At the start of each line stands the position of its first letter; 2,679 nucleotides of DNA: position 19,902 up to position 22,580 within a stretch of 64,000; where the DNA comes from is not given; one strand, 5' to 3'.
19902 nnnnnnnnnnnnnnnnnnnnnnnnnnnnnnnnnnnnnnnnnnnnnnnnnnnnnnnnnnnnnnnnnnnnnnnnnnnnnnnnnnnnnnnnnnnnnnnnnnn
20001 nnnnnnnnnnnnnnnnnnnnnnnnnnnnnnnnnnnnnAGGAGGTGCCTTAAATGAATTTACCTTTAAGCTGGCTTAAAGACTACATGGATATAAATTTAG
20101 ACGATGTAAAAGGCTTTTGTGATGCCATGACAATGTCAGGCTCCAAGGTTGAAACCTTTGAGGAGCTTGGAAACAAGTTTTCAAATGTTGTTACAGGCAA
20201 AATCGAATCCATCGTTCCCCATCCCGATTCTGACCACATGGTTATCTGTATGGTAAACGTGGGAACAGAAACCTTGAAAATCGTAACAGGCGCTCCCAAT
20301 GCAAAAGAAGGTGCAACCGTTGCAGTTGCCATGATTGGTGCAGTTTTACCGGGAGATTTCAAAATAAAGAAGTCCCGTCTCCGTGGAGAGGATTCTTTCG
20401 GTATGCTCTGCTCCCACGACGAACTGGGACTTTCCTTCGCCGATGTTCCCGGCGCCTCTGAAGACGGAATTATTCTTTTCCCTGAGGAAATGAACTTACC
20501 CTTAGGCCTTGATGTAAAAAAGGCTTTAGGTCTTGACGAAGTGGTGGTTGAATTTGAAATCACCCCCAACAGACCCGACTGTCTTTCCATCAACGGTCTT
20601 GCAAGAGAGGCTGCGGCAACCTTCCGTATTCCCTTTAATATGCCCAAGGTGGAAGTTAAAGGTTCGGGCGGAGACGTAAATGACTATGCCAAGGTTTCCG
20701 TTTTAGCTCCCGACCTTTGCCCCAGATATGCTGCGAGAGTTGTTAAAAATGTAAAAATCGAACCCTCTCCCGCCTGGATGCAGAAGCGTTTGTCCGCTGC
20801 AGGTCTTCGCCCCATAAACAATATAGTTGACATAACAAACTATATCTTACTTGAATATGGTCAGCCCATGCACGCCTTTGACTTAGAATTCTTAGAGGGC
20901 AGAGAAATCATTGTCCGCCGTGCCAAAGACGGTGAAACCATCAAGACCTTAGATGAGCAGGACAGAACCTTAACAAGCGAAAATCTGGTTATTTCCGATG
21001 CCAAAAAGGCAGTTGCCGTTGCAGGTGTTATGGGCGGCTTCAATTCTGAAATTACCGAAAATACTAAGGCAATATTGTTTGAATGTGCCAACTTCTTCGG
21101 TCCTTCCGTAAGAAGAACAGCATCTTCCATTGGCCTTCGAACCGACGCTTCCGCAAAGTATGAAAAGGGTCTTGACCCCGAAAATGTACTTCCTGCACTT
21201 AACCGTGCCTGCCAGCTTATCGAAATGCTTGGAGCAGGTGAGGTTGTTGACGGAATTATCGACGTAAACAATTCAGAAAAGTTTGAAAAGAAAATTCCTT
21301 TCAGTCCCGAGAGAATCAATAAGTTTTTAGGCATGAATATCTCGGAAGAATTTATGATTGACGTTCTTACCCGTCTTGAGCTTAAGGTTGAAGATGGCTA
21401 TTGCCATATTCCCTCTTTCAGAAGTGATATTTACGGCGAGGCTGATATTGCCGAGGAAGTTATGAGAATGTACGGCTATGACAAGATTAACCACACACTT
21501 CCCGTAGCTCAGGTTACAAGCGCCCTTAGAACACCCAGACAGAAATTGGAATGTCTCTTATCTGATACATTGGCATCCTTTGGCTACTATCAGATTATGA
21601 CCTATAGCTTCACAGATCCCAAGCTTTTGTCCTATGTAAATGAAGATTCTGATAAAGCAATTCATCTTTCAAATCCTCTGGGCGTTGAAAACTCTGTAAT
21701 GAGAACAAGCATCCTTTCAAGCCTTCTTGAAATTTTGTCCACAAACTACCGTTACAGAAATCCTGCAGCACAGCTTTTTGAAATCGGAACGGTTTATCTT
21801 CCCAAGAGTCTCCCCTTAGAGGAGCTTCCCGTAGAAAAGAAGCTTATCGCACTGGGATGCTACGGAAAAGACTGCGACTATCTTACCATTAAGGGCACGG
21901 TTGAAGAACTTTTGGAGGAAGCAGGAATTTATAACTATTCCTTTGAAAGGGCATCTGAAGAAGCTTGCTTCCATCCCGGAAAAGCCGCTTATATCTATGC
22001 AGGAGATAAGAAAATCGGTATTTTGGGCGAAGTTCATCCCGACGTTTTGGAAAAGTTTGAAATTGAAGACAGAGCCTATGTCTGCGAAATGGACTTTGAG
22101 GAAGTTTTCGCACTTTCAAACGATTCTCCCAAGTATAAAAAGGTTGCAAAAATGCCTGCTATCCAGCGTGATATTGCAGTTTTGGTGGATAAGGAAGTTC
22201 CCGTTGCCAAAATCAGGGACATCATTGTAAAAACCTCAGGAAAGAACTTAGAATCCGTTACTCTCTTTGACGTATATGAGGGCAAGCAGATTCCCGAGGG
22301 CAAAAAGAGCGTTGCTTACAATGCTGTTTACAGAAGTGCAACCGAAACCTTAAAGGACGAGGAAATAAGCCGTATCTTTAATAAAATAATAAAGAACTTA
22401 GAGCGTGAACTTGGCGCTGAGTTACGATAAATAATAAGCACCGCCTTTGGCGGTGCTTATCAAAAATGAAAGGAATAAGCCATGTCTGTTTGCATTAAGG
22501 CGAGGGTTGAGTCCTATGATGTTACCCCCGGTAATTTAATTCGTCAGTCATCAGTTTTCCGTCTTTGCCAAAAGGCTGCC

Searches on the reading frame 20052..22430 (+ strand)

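Call 80: search_protein_families(library=pfam, proteins=[window:20052-22430:+], max_evalue=0.0001)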
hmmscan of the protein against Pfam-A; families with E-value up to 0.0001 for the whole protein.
window:20052-22430:+ (792 aa): 5 families
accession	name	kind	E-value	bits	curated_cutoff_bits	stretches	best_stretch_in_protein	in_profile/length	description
PF03483.22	B3_4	-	6.3e-71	238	29.3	1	223-393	2-172/174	B3/4 domain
PF17759.6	tRNA_synthFbeta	-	2.2e-61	207.5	22.4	1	479-682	1-214/214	Phenylalanyl tRNA synthetase beta chain CLM domain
PF03147.19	FDX-ACB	-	3.4e-32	111.2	31.1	1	700-792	2-94/94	Ferredoxin-fold anticodon binding domain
PF03484.21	B5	-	6.3e-19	68.4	28.6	1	415-476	1-67/67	tRNA synthetase B5 domain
PF01588.26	tRNA_bind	-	1.8e-15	57.2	27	1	46-144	1-88/96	Putative tRNA binding domain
